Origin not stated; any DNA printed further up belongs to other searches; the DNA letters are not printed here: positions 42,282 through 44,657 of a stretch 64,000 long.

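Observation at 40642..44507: Cyclic-nucleotide effector island: PilZ-YajQ-PilZ followed by a cNMP-binding patatin phospholipase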

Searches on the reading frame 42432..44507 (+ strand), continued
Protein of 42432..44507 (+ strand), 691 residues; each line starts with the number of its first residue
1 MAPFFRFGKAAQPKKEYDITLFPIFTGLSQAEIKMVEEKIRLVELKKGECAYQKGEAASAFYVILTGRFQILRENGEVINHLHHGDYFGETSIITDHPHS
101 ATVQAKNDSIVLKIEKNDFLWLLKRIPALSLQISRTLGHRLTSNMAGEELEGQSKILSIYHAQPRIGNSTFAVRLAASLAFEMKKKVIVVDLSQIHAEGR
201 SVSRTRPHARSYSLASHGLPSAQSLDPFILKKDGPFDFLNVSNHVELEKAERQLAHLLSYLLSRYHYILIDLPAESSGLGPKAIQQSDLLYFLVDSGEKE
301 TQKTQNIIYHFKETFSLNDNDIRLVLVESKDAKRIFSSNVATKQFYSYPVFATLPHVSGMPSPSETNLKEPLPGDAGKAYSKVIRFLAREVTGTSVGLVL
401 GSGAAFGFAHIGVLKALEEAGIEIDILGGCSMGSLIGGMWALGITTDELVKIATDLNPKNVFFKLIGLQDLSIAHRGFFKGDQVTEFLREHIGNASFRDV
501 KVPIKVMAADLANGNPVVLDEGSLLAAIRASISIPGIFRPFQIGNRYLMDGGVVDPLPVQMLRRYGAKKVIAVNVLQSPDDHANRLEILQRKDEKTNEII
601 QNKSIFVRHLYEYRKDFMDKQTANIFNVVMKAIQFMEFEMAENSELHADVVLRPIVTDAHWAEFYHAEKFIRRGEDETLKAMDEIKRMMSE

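Call 23: find_encoding_contigs(protein=P0044, flank=8000, max_places=1)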
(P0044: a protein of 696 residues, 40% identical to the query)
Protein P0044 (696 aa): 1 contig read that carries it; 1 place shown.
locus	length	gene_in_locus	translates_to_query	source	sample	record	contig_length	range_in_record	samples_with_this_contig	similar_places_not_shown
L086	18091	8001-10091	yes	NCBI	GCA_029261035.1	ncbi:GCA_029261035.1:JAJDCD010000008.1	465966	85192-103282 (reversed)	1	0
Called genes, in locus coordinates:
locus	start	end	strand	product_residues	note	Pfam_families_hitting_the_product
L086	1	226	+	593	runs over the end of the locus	PF00009:GTP_EFTU, PF03144:GTP_EFTU_D2, PF22042:EF-G_D2, PF14492:EFG_III (faint), PF00679:EFG_C, PF06421:LepA_C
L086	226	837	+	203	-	PF10502:Peptidase_S26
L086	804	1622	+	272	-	PF05036:SPOR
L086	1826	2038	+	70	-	-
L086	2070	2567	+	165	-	PF13302:Acetyltransf_3 (faint), PF00583:Acetyltransf_1, PF13673:Acetyltransf_10, PF13508:Acetyltransf_7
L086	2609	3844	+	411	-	PF05036:SPOR (weak)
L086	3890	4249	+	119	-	PF07238:PilZ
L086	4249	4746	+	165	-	PF04461:YajQ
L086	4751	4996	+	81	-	-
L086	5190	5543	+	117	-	PF07238:PilZ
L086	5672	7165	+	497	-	PF00370:FGGY_N, PF02782:FGGY_C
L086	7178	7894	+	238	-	PF03009:GDPD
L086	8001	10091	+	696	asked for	PF00027:cNMP_binding, PF13614:AAA_31, PF01734:Patatin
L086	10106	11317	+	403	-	PF02737:3HCDH_N, PF00725:3HCDH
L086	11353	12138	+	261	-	PF00378:ECH_1, PF16113:ECH_2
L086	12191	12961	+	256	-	PF01012:ETF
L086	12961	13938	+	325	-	PF01012:ETF, PF00766:ETF_alpha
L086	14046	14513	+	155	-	-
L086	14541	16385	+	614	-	PF00501:AMP-binding, PF23562:AMP-binding_C_3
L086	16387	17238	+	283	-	PF00326:Peptidase_S9 (faint), PF12146:Hydrolase_4, PF00561:Abhydrolase_1, PF12697:Abhydrolase_6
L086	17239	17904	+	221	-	-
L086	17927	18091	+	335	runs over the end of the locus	PF00459:Inositol_P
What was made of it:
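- This echoes the eukaryotic NTE-to-glycerophosphodiesterase route (call 23, plus general knowledge).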

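Call 24: find_encoding_contigs(protein=P0049, flank=8000, max_places=1)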
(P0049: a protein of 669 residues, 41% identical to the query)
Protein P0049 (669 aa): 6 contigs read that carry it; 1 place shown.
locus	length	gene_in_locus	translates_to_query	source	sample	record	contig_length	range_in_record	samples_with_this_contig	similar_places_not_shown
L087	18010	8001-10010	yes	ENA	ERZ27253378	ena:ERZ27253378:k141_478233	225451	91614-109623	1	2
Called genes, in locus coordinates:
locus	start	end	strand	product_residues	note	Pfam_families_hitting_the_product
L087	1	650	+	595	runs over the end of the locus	PF00009:GTP_EFTU, PF00071:Ras (faint), PF22042:EF-G_D2 (weak), PF03144:GTP_EFTU_D2, PF00679:EFG_C, PF06421:LepA_C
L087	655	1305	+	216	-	PF10502:Peptidase_S26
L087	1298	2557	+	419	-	PF00232:Glyco_hydro_1, PF00150:Cellulase (faint)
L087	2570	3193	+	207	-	PF05036:SPOR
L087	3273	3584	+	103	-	-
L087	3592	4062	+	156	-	PF00583:Acetyltransf_1, PF13673:Acetyltransf_10, PF13508:Acetyltransf_7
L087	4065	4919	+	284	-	PF05036:SPOR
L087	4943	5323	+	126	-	PF07238:PilZ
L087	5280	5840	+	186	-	PF04461:YajQ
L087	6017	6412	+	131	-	PF07238:PilZ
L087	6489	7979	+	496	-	PF00370:FGGY_N, PF02782:FGGY_C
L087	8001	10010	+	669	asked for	PF00027:cNMP_binding, PF01734:Patatin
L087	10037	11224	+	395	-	PF00108:Thiolase_N, PF00109:ketoacyl-synt (weak), PF02803:Thiolase_C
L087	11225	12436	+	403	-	PF02737:3HCDH_N, PF00725:3HCDH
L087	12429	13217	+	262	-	PF00378:ECH_1, PF16113:ECH_2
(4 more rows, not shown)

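Call 25: find_encoding_contigs(protein=P0072, flank=8000, max_places=1)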
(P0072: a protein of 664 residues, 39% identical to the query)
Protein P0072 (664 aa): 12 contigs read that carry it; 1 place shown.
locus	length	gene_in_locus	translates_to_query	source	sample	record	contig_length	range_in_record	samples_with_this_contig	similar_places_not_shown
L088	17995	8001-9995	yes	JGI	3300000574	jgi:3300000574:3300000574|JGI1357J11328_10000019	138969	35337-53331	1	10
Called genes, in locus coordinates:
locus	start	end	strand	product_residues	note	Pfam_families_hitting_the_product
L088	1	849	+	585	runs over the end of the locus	PF00009:GTP_EFTU, PF22042:EF-G_D2 (weak), PF03144:GTP_EFTU_D2, PF14492:EFG_III (faint), PF00679:EFG_C, PF06421:LepA_C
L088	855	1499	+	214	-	PF10502:Peptidase_S26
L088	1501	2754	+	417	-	PF00232:Glyco_hydro_1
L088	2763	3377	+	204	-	PF05036:SPOR (weak)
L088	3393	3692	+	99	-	-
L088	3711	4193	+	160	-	PF13302:Acetyltransf_3 (weak), PF00583:Acetyltransf_1, PF13673:Acetyltransf_10, PF13508:Acetyltransf_7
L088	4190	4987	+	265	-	PF05036:SPOR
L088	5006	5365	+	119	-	PF07238:PilZ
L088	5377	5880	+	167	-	PF04461:YajQ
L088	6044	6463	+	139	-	PF07238:PilZ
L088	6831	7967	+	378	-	PF00370:FGGY_N, PF02782:FGGY_C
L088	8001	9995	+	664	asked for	PF00027:cNMP_binding, PF01734:Patatin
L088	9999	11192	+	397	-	PF00108:Thiolase_N, PF00109:ketoacyl-synt (weak), PF02803:Thiolase_C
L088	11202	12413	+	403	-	PF02737:3HCDH_N, PF03446:NAD_binding_2 (faint), PF00725:3HCDH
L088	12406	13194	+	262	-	PF00378:ECH_1, PF16113:ECH_2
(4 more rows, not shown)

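Call 26: find_encoding_contigs(protein=P0089, flank=8000, max_places=1)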
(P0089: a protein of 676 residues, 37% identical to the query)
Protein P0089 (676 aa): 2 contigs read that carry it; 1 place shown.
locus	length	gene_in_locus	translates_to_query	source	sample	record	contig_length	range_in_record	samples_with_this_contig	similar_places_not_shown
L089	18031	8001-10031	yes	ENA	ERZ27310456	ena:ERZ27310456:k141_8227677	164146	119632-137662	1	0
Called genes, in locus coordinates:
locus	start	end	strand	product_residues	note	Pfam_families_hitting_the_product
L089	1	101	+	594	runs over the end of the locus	PF00009:GTP_EFTU, PF03144:GTP_EFTU_D2, PF22042:EF-G_D2, PF00679:EFG_C, PF06421:LepA_C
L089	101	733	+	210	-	PF10502:Peptidase_S26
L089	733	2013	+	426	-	PF00232:Glyco_hydro_1, PF00150:Cellulase (faint)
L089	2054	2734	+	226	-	PF05036:SPOR (weak)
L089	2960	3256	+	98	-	-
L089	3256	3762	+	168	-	PF13673:Acetyltransf_10, PF00583:Acetyltransf_1, PF13508:Acetyltransf_7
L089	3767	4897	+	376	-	PF05036:SPOR (weak)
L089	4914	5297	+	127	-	PF07238:PilZ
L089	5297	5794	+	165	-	PF04461:YajQ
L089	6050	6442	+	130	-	PF07238:PilZ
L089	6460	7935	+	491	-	PF00370:FGGY_N, PF02782:FGGY_C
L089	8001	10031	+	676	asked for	PF00027:cNMP_binding, PF01734:Patatin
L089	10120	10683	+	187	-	-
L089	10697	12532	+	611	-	PF00501:AMP-binding, PF23562:AMP-binding_C_3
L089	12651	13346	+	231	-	PF00561:Abhydrolase_1, PF12146:Hydrolase_4, PF12697:Abhydrolase_6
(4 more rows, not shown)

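Call 27: find_encoding_contigs(protein=P0115, flank=8000, max_places=1)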
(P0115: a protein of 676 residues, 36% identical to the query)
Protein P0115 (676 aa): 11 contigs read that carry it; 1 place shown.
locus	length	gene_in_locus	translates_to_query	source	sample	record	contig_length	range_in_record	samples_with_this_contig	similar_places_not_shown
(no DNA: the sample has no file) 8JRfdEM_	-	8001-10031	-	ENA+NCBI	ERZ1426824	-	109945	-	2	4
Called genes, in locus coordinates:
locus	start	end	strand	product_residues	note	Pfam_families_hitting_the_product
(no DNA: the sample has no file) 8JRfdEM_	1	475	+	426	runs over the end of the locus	PF00675:Peptidase_M16, PF05193:Peptidase_M16_C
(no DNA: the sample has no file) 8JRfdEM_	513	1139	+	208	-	PF00834:Ribul_P_3_epim, PF00215:OMPdecase (faint)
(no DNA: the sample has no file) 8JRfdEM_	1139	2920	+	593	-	PF00009:GTP_EFTU, PF03144:GTP_EFTU_D2, PF22042:EF-G_D2, PF00679:EFG_C, PF06421:LepA_C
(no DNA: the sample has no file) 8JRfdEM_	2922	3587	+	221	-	PF10502:Peptidase_S26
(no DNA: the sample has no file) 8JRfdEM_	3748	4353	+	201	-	PF05036:SPOR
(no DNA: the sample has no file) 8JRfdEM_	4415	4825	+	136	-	-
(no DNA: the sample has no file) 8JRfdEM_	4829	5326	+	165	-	PF00583:Acetyltransf_1, PF13673:Acetyltransf_10 (weak), PF13508:Acetyltransf_7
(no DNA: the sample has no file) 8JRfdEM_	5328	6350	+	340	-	PF05036:SPOR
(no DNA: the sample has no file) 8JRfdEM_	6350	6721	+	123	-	PF07238:PilZ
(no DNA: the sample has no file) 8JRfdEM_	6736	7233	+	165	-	PF04461:YajQ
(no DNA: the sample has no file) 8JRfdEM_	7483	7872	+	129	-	PF07238:PilZ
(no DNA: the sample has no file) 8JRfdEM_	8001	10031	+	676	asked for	PF00027:cNMP_binding, PF01734:Patatin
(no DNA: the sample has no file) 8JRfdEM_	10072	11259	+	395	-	PF00108:Thiolase_N, PF02803:Thiolase_C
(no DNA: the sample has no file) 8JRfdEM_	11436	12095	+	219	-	-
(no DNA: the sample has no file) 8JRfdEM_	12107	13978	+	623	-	PF00501:AMP-binding, PF23562:AMP-binding_C_3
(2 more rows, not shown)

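Call 34: predict_structure(alignment_id=A2)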
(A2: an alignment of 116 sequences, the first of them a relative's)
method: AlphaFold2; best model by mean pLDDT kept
length: 691 residues; sequences in the alignment: 116
mean_pLDDT: 87.4   pTM: 0.84
mean pLDDT of the five models: 87.4, 85.8, 85.7, 85.5, 85.4
residues with pLDDT >= 90: 419; 70-90: 207; 50-70: 37; < 50: 28
segments of 3 or more residues with pLDDT < 50: 1-15, 145-151, 198-202
pLDDT, mean of each block of 10 residues (from residue 1): 42 58 86 94 92 94 91 83 89 93 91 97 95 83 51 81 81 93 92 64 62 84 89 85 80 89 93 84 92 91 92 87 91 60 64 86 74 84 94 95 96 98 97 98 98 95 90 83 96 94 96 93 96 94 94 95 93 96 90 92 92 87 82 93 92 94 92 98 95 80
secondary structure, 60 per line:
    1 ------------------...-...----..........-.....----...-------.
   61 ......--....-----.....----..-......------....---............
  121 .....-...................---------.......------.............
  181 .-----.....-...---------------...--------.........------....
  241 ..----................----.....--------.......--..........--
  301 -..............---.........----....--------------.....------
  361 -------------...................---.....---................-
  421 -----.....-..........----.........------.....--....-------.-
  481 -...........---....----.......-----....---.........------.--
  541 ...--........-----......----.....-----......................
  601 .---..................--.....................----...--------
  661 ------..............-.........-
elements in order (helices of 4 or more, strands of 3 or more residues): H30-39 E41-45 E50-52 E60-66 E69-72 E78-82 H90-95 E102-105 E109-115 H116-125 H127-145 E155-161 H168-181 E187-191 E211-213 H222-228 E237-242 H247-262 E267-271 H280-286 E289-295 H302-315 E322-327 H332-335 E350-354 H374-392 E396-400 H404-419 E426-430 H432-441 H446-454 H461-465 H482-492 E504-510 E516-519 H524-531 E541-543 E546-550 H559-564 E569-573 H579-601 H605-622 H625-645 E650-652 H667-680 H682-690
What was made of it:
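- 43617..44504 (+): Patatin / RssA-like phospholipase domain (aa ~396-690) with an intact oxyanion loop, Ser431 and Asp550. The AF2 model has pLDDT 87.4 and pTM 0.84 (call 34).
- Structure: a confident single-chain model, pLDDT 87.4 and pTM 0.84 (call 34).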

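Call 37: fold_search(model_id=the predicted structure, library=pdb)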
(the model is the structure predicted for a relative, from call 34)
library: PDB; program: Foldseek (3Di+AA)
matches with E <= 10: 1513; with E <= 0.001: 815
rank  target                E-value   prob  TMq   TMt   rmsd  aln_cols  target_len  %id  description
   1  5fya_A                3.2e-18  1.00  0.32  0.83   3.8       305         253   30  Cubic crystal of the native PlpD (released 2016-04-06)
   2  5fqu_A                1.5e-17  1.00  0.32  0.84   3.6       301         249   30  Orthorhombic crystal structure of of PlpD (selenomethionine derivative) (released 2016-04-06)
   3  5fqu_B                4.9e-17  1.00  0.32  0.84   3.4       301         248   30  Orthorhombic crystal structure of of PlpD (selenomethionine derivative) (released 2016-04-06)
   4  5fya_B                5.5e-17  1.00  0.32  0.84   4.4       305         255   30  Cubic crystal of the native PlpD (released 2016-04-06)
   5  9jek_D                7.0e-13  1.00  0.30  0.57   7.5       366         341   16  Cryo-EM structure of AbCapV tetramer, intermediate form (released 2025-11-19)
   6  9kej_A                1.4e-12  1.00  0.29  0.54   8.1       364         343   16  Cryo-EM structure of AbCapV S58A filament bound with 3'3'-cGAMP (released 2025-11-12)
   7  8zr9_A                2.4e-12  1.00  0.30  0.57   8.2       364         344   16  Cryo-EM structure of AbCapV filemant bound with 3',3'-cGAMP (released 2025-11-19)
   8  9kh6_A                4.0e-12  1.00  0.31  0.60   7.4       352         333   16  cryo-EM structure of lipase/ligand/substrate complex (released 2026-03-04)
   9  9jeh_A                5.0e-12  1.00  0.30  0.55   8.2       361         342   18  Cryo-EM structure of AbCapV dimer, apo form (released 2025-11-19)
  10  1oxw_C                4.4e-11  1.00  0.27  0.47  11.9       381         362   14  The Crystal Structure of SeMet Patatin (released 2003-05-27)
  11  9ion_B                6.5e-11  1.00  0.28  0.60  10.0       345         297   18  Cryo-EM structure of cUA bound CapE filament (released 2025-05-21)
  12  4ev0_D                9.5e-11  1.00  0.18  0.54   8.0       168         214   21  Crystal Structure of Thermus thermophilus Catabolite Activator Protein (released 2012-06-20)
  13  4pkb                  9.5e-11  1.00  0.30  0.54   6.8       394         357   13  CRYSTAL STRUCTURE OF PATATIN-17 COMPLEXED WITH METHYL ARACHIDONYL FLUOROPHOSPHONATE (MAFP) (released 2014-10-01)
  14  1oxw_A                1.2e-10  1.00  0.26  0.47  12.0       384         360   14  The Crystal Structure of SeMet Patatin (released 2003-05-27)
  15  9iom                  1.2e-10  1.00  0.30  0.64   6.0       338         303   17  CapE apo form (released 2025-05-21)
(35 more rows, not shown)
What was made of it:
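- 43617..44504 (+): The best solved match is PlpD 5fya, at 30% identity and target-normalised TM-score 0.83 (call 37).
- The patatin domain is nearest to PlpD (call 37). CapV and CapE appear among the structural matches (call 37).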
